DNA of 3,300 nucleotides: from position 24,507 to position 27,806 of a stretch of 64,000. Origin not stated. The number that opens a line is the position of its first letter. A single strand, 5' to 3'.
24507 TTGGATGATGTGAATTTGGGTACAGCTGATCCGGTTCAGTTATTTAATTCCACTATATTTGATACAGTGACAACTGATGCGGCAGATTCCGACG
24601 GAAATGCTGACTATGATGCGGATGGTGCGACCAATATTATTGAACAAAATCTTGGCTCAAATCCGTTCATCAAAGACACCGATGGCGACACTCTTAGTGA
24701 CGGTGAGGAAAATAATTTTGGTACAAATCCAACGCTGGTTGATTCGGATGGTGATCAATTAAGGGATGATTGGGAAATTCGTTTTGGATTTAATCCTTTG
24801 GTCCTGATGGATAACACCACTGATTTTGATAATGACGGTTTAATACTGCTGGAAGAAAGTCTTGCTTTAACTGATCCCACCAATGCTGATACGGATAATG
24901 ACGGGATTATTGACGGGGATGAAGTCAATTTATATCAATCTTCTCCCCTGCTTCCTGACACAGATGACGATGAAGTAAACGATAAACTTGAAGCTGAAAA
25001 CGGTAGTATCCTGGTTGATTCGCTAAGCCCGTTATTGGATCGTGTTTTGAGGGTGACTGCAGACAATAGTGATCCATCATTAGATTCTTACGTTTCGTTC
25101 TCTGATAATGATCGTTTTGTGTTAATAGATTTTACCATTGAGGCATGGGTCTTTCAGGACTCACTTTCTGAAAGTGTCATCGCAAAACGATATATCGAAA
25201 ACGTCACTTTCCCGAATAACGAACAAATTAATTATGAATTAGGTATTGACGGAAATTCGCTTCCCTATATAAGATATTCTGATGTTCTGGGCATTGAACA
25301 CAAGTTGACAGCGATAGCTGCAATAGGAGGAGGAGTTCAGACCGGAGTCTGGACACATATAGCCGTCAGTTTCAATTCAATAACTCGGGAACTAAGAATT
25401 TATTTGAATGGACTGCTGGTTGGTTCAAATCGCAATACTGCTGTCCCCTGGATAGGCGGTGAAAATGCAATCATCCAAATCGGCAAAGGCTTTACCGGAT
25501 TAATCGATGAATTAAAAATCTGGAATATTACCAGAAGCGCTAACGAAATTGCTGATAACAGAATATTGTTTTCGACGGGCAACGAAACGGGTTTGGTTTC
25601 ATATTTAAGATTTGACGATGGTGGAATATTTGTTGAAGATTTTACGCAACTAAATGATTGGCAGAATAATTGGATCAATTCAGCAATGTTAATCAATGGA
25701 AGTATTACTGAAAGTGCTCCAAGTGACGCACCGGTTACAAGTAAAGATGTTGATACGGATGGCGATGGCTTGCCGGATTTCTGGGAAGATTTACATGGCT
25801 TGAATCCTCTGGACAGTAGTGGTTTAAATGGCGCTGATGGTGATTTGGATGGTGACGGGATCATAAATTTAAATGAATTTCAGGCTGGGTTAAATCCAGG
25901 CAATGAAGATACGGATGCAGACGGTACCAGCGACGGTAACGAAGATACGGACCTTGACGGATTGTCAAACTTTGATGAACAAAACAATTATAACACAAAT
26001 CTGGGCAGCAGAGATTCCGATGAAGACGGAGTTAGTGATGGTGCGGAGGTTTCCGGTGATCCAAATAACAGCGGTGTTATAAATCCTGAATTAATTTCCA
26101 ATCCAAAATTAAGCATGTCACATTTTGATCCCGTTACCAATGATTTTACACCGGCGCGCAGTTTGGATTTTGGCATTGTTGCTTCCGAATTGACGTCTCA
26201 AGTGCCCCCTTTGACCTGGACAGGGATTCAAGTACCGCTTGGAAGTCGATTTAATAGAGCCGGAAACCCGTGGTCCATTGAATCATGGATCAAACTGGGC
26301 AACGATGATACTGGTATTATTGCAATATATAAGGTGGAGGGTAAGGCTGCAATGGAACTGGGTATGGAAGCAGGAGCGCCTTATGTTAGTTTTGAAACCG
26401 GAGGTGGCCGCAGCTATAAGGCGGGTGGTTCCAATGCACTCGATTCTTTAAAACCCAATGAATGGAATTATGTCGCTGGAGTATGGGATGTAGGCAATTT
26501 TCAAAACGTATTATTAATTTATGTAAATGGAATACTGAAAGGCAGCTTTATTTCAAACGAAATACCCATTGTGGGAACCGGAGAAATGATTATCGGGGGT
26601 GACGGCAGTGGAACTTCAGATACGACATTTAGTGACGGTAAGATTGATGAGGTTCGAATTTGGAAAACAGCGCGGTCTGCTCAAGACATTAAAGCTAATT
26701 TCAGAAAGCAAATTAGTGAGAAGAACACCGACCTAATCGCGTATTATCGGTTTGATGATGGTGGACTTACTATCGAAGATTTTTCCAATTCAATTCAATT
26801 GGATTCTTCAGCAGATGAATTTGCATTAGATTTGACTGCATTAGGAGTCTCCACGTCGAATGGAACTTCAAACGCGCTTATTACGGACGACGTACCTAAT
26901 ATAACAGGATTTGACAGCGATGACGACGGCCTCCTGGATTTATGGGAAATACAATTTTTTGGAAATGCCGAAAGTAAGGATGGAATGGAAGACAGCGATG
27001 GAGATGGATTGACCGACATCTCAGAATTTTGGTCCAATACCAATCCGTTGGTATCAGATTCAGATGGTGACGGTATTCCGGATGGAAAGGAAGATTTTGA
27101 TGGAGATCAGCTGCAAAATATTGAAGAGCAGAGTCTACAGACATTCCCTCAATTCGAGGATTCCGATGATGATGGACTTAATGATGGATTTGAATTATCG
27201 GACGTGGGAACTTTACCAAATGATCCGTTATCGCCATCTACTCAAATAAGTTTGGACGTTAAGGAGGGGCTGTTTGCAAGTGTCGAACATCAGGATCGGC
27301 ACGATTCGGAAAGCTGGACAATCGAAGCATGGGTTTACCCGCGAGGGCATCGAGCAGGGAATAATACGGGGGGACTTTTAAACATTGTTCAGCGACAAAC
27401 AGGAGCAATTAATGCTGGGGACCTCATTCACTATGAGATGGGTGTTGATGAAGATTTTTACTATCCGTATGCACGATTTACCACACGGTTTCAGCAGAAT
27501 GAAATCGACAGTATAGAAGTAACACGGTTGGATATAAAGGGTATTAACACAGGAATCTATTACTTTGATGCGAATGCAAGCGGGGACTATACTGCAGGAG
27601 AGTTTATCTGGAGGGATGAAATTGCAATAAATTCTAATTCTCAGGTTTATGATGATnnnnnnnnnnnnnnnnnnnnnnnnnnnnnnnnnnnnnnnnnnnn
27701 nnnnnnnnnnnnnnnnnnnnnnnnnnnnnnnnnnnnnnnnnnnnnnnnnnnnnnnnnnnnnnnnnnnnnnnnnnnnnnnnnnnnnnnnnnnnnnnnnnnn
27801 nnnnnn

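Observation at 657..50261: Single 49.6-kb ORF encoding a ~16.5k-residue secreted giant protein that occupies 77% of the window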

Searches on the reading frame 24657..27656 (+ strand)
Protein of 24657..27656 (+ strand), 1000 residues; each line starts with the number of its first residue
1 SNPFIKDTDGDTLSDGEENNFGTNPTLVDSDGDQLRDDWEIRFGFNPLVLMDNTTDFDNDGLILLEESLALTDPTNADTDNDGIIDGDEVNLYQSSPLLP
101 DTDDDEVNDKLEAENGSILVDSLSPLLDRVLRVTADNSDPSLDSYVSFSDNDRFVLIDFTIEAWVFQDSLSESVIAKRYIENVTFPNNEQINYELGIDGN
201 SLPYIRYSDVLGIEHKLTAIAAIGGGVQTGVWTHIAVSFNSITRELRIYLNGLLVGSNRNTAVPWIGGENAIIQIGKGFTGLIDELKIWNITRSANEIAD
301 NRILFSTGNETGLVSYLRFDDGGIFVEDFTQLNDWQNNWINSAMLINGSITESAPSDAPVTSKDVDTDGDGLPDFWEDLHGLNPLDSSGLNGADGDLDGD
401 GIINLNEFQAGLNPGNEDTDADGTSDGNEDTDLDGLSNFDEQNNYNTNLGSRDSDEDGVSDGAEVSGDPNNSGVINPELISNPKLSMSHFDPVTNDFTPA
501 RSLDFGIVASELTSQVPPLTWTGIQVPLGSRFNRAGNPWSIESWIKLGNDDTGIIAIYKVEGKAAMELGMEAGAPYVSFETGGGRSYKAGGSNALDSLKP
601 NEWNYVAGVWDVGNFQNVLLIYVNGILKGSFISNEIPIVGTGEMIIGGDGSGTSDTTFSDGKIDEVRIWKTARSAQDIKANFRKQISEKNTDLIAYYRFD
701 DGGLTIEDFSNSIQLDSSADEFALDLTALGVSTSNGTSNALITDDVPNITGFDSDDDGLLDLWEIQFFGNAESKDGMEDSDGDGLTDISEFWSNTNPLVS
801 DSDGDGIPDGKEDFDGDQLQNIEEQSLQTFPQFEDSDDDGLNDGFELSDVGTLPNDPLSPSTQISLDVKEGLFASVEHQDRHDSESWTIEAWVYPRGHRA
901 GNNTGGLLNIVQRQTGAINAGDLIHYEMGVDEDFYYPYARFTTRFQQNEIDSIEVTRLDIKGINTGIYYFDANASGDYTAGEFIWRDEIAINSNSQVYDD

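Call 5: search_protein_families(library=pfam, proteins=[window:24657-27656:+], max_evalue=0.01)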
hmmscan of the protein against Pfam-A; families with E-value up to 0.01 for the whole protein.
window:24657-27656:+ (1000 aa): 2 families
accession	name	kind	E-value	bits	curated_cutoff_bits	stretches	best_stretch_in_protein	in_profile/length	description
PF13385.13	Laminin_G_3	-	1.6e-44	152.1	27.6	2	533-679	13-151/151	Concanavalin A-like lectin/glucanases superfamily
PF18884.5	TSP3_bac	-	2.3e-05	24.5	25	3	78-92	1-15/22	Bacterial TSP3 repeat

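Call 17: search_protein_families(library=ncbifam, proteins=[window:24657-27656:+], max_evalue=0.01)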
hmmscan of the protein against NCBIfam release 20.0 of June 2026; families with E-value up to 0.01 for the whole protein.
window:24657-27656:+ (1000 aa): 2 families
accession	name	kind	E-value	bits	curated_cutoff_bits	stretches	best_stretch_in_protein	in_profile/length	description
NF047639.1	throspo3_MtsD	equivalog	1.1e-18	66.8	800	3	5-79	458-532/651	cell-cell cohesion protein MtsD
NF033765.2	gliding_CglD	equivalog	2.6e-17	61.9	400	4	752-856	176-286/1124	adventurous gliding motility lipoprotein CglD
